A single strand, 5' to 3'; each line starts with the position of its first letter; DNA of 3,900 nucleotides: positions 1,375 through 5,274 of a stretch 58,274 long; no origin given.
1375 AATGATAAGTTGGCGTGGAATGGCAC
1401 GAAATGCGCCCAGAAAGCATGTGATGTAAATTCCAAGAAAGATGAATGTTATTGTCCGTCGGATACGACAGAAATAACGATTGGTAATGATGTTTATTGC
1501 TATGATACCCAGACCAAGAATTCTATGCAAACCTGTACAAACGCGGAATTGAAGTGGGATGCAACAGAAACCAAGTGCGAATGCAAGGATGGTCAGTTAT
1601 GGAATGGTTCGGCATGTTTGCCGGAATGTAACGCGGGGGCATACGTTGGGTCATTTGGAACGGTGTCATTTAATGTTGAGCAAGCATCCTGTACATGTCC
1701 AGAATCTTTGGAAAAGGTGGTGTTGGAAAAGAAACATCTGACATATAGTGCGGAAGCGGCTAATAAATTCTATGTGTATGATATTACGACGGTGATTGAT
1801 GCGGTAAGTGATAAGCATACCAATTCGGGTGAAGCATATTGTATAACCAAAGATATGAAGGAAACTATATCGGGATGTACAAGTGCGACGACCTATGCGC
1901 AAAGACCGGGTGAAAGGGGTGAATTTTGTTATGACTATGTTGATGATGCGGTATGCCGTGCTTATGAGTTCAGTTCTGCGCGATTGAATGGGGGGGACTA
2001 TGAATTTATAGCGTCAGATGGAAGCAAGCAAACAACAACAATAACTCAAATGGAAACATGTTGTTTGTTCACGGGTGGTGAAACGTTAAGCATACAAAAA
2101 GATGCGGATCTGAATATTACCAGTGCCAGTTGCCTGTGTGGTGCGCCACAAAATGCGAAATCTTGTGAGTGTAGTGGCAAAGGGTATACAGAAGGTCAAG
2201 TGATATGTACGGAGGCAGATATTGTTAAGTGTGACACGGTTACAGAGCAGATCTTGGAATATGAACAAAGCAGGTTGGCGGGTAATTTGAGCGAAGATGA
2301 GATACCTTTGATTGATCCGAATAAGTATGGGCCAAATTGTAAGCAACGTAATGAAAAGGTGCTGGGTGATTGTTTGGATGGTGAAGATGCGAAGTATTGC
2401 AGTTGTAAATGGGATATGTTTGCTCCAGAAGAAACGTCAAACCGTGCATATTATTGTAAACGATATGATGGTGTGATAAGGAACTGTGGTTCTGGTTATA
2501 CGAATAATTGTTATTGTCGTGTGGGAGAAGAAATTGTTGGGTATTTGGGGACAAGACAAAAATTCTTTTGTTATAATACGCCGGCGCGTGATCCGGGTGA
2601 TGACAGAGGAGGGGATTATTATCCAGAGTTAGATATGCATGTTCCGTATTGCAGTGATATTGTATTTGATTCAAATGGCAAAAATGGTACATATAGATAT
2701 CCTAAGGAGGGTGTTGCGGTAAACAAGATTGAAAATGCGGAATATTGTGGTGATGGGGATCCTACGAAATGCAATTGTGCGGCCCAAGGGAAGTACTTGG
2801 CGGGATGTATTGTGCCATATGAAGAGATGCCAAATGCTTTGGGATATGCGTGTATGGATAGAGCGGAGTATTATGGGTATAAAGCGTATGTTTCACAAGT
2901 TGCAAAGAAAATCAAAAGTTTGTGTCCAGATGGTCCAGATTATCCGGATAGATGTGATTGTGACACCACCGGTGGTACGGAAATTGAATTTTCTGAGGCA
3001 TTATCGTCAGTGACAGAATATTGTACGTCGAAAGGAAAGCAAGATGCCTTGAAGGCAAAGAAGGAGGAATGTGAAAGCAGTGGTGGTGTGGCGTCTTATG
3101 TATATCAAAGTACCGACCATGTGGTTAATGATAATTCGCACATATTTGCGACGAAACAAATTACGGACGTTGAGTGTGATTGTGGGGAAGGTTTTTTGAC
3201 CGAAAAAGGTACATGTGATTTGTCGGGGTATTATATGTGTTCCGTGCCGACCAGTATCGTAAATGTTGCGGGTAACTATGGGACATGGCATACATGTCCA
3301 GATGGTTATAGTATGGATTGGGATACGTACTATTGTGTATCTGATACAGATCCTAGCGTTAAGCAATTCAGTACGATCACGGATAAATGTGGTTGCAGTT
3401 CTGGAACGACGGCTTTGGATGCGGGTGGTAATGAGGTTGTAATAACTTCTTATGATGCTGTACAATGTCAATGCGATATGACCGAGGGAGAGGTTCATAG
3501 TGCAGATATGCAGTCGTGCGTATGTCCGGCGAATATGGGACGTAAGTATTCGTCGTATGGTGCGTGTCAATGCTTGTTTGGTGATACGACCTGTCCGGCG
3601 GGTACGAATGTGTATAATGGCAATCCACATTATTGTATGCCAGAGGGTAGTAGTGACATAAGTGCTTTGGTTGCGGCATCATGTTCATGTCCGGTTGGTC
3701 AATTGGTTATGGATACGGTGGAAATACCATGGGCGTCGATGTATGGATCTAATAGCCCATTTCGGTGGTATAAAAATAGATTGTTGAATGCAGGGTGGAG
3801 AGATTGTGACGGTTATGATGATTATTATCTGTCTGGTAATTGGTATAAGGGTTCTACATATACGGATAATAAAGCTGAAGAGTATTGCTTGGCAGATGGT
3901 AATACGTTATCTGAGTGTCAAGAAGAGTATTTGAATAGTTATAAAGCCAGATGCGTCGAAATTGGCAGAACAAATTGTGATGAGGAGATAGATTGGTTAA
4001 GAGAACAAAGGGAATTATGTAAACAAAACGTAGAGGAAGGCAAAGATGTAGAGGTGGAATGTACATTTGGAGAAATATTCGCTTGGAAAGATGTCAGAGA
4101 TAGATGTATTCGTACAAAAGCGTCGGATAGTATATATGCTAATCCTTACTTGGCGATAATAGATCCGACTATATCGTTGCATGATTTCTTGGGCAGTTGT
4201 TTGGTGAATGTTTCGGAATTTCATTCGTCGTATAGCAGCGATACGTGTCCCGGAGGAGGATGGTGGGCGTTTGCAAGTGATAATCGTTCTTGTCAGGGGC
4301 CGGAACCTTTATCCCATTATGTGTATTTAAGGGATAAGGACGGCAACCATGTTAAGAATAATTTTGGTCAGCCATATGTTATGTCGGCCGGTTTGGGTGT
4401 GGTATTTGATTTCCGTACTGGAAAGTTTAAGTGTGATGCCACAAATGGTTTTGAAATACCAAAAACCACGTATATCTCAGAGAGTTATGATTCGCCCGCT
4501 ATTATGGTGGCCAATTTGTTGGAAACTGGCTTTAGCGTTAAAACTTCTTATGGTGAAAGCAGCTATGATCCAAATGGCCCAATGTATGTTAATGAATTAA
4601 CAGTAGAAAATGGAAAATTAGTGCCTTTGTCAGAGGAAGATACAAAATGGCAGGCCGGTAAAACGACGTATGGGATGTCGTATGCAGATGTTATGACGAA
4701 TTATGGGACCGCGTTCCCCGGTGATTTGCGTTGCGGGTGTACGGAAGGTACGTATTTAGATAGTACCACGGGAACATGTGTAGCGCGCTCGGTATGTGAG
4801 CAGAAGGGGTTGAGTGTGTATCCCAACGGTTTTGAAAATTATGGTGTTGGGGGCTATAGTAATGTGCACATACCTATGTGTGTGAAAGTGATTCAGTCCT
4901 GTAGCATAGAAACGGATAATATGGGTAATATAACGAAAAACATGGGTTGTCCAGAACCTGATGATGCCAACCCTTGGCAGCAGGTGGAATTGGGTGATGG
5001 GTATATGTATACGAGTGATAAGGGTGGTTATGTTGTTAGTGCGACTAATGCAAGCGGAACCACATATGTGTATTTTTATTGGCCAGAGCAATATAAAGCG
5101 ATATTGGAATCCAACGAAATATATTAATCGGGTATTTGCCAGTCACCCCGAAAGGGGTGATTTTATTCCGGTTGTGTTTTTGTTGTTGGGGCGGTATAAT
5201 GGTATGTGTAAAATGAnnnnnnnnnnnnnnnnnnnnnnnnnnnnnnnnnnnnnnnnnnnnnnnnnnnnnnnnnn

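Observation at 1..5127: Giant, window-truncated secreted protein built from dozens of CxC...YC...C cysteine modules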

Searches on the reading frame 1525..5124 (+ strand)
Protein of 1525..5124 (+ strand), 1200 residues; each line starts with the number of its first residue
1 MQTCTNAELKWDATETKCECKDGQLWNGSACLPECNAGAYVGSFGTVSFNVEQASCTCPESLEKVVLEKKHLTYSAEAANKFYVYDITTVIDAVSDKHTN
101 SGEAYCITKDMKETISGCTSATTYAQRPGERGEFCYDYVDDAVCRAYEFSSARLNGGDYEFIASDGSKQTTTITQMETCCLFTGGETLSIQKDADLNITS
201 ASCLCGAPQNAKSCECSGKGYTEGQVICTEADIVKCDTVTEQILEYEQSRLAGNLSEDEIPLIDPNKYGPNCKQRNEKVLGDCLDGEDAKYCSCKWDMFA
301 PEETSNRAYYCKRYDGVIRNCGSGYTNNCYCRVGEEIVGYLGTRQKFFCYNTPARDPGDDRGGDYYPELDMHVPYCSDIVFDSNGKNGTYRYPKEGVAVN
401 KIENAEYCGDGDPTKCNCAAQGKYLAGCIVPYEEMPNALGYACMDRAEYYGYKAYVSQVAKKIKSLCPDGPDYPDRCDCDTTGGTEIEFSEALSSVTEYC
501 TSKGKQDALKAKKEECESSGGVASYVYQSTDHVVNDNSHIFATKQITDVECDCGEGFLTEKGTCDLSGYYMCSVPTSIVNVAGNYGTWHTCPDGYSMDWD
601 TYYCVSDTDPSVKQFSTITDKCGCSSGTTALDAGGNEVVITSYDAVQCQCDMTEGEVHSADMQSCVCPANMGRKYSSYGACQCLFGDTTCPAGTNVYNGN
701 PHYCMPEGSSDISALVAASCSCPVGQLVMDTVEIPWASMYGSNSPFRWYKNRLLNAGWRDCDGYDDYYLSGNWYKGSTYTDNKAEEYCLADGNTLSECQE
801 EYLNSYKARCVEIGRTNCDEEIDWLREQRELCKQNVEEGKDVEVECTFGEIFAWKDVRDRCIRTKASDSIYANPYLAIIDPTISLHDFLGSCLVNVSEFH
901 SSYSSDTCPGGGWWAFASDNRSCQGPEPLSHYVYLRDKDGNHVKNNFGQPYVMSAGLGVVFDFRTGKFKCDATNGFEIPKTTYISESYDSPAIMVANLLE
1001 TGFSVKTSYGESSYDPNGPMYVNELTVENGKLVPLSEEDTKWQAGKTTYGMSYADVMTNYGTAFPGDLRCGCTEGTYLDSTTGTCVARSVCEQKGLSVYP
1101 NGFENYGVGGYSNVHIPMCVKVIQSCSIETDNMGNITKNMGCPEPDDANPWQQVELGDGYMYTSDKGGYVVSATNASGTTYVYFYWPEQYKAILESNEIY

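Call 31: search_protein_representatives(protein=window:1525-5124:+)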
Query: 1200 residues. Proteins with E-value up to 0.001 (for the whole library): 1; up to 1e-10: 1; up to 1e-30: 1. The best 1 are listed.
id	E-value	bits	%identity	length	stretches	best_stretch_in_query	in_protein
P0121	2.5e-38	148.0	39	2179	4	867-1176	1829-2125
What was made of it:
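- On Enterousia/Rs-D84 large secreted protein family (P0121-P0173): P0121 E 2.5e-38 (phmmer, whole library, call 31).
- The exhaustive search found no eukaryotic relative (call 31).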

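Call 34: search_protein_families(library=pfam, proteins=[P0121], max_evalue=1)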
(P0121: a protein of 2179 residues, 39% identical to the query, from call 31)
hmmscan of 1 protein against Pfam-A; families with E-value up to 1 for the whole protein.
P0121 (2179 aa): 0 families

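Call 35: find_homologous_proteins(query=P0121, max_evalue=0.001)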
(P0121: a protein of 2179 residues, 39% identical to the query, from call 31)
Query P0121 (2179 aa): 53 proteins with E <= 0.001 among 8000 candidates.
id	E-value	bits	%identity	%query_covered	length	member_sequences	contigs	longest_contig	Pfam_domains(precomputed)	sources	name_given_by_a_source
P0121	0.0e+0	5099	100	100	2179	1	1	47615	-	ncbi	-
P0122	0.0e+0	5053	88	64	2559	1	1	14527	-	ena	-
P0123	0.0e+0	2704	99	45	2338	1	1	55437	-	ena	-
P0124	0.0e+0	1066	68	31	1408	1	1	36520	-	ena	-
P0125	1.3e-232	794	50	31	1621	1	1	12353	-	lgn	-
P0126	4.5e-232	792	45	43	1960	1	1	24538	-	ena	-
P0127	6.6e-215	735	59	24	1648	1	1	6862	-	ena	-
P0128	1.1e-188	648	51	28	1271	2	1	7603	-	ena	-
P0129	2.9e-183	630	50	31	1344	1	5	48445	PF09479.17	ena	-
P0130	2.8e-175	603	49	30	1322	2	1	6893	PF09479.17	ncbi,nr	ncbi:MAG: InlB B-repeat-containing protein [Alphaproteobacteria bacterium]|nr:InlB B-repeat-containi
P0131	4.4e-172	593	49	29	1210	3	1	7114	PF09479.17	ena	-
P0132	1.1e-171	591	51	23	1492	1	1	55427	PF09479.17,PF07699.20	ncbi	-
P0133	3.2e-166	573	54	24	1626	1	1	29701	-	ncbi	-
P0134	6.8e-165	569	49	30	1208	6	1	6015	-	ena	-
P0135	2.4e-164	567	49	26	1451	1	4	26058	-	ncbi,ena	-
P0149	1.4e-160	555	53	24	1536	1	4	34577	PF09479.17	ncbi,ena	-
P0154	2.1e-159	551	50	25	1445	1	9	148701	-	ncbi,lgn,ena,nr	ncbi:MAG: hypothetical protein IJL21_04065 [Alphaproteobacteria bacterium]|nr:hypothetical protein [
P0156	6.1e-159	549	46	28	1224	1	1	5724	PF07699.20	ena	-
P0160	4.3e-156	540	54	22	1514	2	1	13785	PF09479.17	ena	-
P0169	2.8e-142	494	44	28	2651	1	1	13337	PF09479.17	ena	-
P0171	2.0e-137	478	49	22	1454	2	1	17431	PF09479.17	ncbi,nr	ncbi:MAG: InlB B-repeat-containing protein [Proteobacteria bacterium]|nr:InlB B-repeat-containing pr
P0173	1.2e-82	296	35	29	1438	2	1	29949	-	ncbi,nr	ncbi:MAG: hypothetical protein IKW57_01200 [Alphaproteobacteria bacterium]|nr:hypothetical protein [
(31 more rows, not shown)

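Call 38: find_encoding_contigs(protein=P0121, flank=10000, max_places=3)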
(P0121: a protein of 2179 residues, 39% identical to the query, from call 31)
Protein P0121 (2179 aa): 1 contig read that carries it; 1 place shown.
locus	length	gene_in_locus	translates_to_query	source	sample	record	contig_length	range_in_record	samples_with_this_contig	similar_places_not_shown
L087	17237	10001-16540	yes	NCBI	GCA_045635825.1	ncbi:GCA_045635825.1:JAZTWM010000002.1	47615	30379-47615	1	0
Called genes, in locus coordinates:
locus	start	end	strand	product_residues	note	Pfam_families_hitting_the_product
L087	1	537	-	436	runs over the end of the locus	PF00275:EPSP_synthase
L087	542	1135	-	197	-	-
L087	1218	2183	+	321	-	PF01636:APH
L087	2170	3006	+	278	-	PF00535:Glycos_transf_2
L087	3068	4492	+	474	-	PF00005:ABC_tran, PF13555:AAA_29 (faint), PF00004:AAA (faint), PF13304:AAA_21 (faint), PF13401:AAA_22 (faint), PF00005:ABC_tran, PF02463:SMC_N (weak)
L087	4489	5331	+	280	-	PF01697:Glyco_transf_92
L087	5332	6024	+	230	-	-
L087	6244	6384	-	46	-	-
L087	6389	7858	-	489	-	PF01930:Cas_Cas4 (faint), PF11074:DUF2779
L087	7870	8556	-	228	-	-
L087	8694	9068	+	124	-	PF00005:ABC_tran (weak), PF13304:AAA_21 (weak)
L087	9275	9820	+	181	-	-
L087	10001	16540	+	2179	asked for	-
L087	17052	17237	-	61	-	?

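Call 39: search_protein_families(library=ncbifam, proteins=[P0121, P0154, P0169], max_evalue=0.1)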
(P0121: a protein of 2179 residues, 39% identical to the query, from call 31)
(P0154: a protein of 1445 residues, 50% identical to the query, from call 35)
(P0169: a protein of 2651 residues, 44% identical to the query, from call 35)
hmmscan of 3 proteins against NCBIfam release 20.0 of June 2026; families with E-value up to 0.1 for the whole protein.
P0121 (2179 aa): 1 family
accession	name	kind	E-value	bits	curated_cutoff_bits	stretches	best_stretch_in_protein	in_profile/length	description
TIGR00322.1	diphth2_R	domain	0.052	12.9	35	0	177-281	114-221/320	diphthamide biosynthesis enzyme Dph1/Dph2 domain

P0154 (1445 aa): 1 family
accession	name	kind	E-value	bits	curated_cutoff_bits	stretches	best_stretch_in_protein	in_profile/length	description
TIGR02543.1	List_Bact_rpt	repeat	0.026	14.9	20.95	1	1074-1117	1-42/44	TIGR02543 family repeat protein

P0169 (2651 aa): 2 families
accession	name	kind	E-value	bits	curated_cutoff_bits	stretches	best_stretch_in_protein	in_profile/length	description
TIGR02543.1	List_Bact_rpt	repeat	2.8e-10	40.4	20.95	1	921-964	1-44/44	TIGR02543 family repeat protein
TIGR00322.1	diphth2_R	domain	0.013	15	35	1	162-278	103-222/320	diphthamide biosynthesis enzyme Dph1/Dph2 domain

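Call 42: search_protein_families(library=pfam, proteins=[P0125, P0126, P0169, P0171, P0132], max_evalue=0.05)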
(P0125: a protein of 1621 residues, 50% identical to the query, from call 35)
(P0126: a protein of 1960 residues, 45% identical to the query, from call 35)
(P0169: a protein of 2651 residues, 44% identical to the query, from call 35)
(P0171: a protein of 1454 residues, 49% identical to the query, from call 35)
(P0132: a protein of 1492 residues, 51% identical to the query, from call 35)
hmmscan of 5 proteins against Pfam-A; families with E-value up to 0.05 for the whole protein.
P0125 (1621 aa): 0 families

P0126 (1960 aa): 2 families
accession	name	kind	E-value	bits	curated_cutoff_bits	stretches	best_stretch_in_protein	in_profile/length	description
PF12946.13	EGF_MSP1_1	-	0.012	16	27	1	1510-1526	21-37/37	MSP1 EGF domain 1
PF13093.11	FTA4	-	0.012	15.9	24.8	1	224-298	122-197/199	Kinetochore complex Fta4 of Sim4 subunit, or CENP-50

P0169 (2651 aa): 2 families
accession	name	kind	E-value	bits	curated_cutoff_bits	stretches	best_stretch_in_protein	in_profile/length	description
PF09479.16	Flg_new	-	1.1e-14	54.7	27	1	889-959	1-65/65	Listeria-Bacteroides repeat domain (List_Bact_rpt)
PF24634.1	DUF7631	-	0.035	15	27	2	2233-2248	3-18/50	Domain of unknown function (DUF7631)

P0171 (1454 aa): 3 families
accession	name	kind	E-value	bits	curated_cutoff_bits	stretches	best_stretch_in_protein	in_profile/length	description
PF09479.16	Flg_new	-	1.4e-09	38.3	27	1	1359-1403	3-45/65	Listeria-Bacteroides repeat domain (List_Bact_rpt)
PF07699.19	Ephrin_rec_like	-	0.0014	18.8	23.1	1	824-863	6-44/48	Tyrosine-protein kinase ephrin type A/B receptor-like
PF12662.13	cEGF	-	0.032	14.5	26.6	1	568-583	5-20/24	Complement Clr-like EGF-like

P0132 (1492 aa): 4 families
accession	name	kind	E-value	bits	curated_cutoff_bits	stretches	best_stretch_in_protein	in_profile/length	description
PF09479.16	Flg_new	-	5.6e-08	33.2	27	1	767-838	2-64/65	Listeria-Bacteroides repeat domain (List_Bact_rpt)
PF07699.19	Ephrin_rec_like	-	7.4e-06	26.1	23.1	2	988-1028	1-41/48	Tyrosine-protein kinase ephrin type A/B receptor-like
PF13093.11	FTA4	-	0.023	14.9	24.8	1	249-323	122-197/199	Kinetochore complex Fta4 of Sim4 subunit, or CENP-50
PF07562.20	NCD3G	-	0.03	14.6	38.9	0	843-880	10-49/54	Nine Cysteines Domain of family 3 GPCR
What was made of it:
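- On Listeria-Bacteroides repeat (Flg_new, PF09479 / TIGR02543): Some other family members do have the repeat (calls 35, 42).
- A few family members have weak cEGF, EGF_MSP1 or Ephrin_rec_like hits, of which only P0132 passes the PF07699 cut-off (call 42).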

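Call 59: predict_structure(alignment_id=A1)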
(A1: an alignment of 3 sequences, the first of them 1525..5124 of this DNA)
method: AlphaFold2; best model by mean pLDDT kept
length: 1200 residues; sequences in the alignment: 3
mean_pLDDT: 27.5   pTM: 0.28
mean pLDDT of the five models: 27.5, 27.5, 26.5, 24.0, 23.4
residues with pLDDT >= 90: 0; 70-90: 9; 50-70: 60; < 50: 1131
segments of 3 or more residues with pLDDT < 50: 1-236, 260-790, 841-1200
pLDDT, mean of each block of 10 residues (from residue 1): 25 27 31 24 22 22 20 20 21 22 22 21 21 21 21 29 35 25 25 24 24 23 24 44 57 56 44 43 31 28 25 28 23 22 20 25 24 22 26 27 27 28 23 21 20 24 27 26 23 21 25 26 21 21 21 22 21 20 22 21 20 20 21 28 21 20 20 21 27 37 41 27 21 21 25 25 27 29 38 60 62 62 69 58 35 30 21 22 24 21 20 19 21 33 34 30 31 24 20 22 21 23 28 27 20 26 22 31 31 20 20 22 21 25 29 38 39 36 36 27
secondary structure, 60 per line:
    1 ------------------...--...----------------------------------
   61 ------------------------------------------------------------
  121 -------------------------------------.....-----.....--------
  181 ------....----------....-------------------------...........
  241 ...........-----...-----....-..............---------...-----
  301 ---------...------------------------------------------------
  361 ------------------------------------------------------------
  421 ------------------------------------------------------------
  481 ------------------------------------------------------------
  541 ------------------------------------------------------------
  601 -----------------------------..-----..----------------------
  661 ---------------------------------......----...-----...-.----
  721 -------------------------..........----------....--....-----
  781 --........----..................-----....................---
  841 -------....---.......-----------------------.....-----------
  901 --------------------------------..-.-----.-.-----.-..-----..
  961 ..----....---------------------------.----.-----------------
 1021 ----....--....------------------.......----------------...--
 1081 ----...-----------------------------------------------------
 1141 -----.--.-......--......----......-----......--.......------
elements in order (helices of 4 or more, strands of 3 or more residues): E19-21 E24-26 E158-162 E168-172 E187-190 E201-204 H230-251 H265-268 H270-283 E293-295 E310-312 E694-696 E704-706 H746-755 E766-769 E772-775 H783-790 H795-812 H818-837 H848-851 H855-861 H885-889 E959-962 E967-970 E1025-1028 E1031-1034 H1053-1059 E1076-1078 E1085-1087 E1151-1156 E1159-1164 E1169-1174 E1180-1185 H1188-1194
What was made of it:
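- No adhesin domain is recognised, and structure prediction of the distal part failed (pLDDT 27.5, call 59).
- Tried and rejected: The model is unusable, so no fold search was run on it (call 59).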

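Call 71: find_encoding_contigs(protein=P0154, flank=8000, max_places=3)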
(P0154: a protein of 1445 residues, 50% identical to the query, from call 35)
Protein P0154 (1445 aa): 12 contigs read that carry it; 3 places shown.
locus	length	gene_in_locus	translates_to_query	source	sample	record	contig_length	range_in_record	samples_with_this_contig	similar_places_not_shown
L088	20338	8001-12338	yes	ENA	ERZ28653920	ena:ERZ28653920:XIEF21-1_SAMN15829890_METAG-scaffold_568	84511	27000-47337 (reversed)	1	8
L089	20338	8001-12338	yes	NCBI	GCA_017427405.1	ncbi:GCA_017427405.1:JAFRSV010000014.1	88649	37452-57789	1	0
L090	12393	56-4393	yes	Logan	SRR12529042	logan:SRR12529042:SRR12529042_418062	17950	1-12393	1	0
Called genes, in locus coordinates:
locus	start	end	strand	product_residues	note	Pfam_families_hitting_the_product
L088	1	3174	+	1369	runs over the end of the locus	PF04997:RNA_pol_Rpb1_1, PF00623:RNA_pol_Rpb1_2, PF04983:RNA_pol_Rpb1_3, PF05000:RNA_pol_Rpb1_4, PF04998:RNA_pol_Rpb1_5, PF21668:RPOC_hybrid (faint)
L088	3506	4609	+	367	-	PF02504:FA_synthesis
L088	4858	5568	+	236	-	-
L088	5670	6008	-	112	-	-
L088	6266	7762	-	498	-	PF13091:PLDc_2, PF00614:PLDc (weak)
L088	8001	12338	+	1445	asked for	-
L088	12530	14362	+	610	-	-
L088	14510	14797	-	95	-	PF00216:Bac_DNA_binding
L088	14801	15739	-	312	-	PF00195:Chal_sti_synt_N (weak), PF00108:Thiolase_N, PF08545:ACP_syn_III, PF08541:ACP_syn_III_C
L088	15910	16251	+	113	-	-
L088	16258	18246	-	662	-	PF05649:Peptidase_M13_N, PF01431:Peptidase_M13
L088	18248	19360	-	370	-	PF04055:Radical_SAM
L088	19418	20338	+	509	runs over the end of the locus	PF17251:Pom (weak)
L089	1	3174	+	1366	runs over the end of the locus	PF04997:RNA_pol_Rpb1_1, PF00623:RNA_pol_Rpb1_2, PF04983:RNA_pol_Rpb1_3, PF05000:RNA_pol_Rpb1_4, PF04998:RNA_pol_Rpb1_5, PF21668:RPOC_hybrid (faint)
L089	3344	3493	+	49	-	PF01783:Ribosomal_L32p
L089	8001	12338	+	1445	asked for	-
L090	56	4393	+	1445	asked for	-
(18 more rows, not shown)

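Call 87: search_protein_families(library=phrogs, proteins=[P0121], max_evalue=0.01)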
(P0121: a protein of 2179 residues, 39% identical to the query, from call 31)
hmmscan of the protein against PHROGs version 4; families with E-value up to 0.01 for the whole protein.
P0121 (2179 aa): 0 families

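Call 88: search_protein_families(library=pfam, proteins=[P0127, P0123], max_evalue=0.1)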
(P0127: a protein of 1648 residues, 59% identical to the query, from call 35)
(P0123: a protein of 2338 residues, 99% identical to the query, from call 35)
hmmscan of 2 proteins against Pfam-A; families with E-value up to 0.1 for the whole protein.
P0127 (1648 aa): 0 families

P0123 (2338 aa): 1 family
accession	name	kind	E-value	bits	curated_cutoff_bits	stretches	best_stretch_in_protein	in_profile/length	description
PF21918.1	cas_Cpf1_2nd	-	0.068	13.6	27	0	222-311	115-199/225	CRISPR-associated endonuclease Cpf1 REC2 domain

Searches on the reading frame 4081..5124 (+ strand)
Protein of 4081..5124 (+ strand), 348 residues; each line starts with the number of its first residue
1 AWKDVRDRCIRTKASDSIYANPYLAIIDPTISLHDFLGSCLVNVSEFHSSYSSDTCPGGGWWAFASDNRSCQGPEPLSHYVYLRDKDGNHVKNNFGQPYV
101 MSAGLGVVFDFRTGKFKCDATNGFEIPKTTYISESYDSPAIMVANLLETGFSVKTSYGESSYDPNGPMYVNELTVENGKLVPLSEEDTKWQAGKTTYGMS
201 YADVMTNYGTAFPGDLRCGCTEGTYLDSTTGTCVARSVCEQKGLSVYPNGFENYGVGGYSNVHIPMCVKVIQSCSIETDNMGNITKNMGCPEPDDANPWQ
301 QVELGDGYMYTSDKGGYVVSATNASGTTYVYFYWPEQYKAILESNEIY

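Call 86: search_solved_structures(query=A4, max_evalue=10)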
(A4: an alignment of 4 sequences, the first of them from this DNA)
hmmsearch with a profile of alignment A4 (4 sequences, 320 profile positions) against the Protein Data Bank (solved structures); distinct sequences matched with E-value up to 10: 1.
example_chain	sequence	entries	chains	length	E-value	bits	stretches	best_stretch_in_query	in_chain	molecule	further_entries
8i9j_C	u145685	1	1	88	1.1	11.7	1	45-107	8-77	RNA-binding protein E3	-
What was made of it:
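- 4123..5106 (+): C-terminal ~330-aa domain (aa 1375-1702) with conserved motifs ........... and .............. It is the best conserved part, and it occurs twice in allele B. No PDB relative by sequence (call 86).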
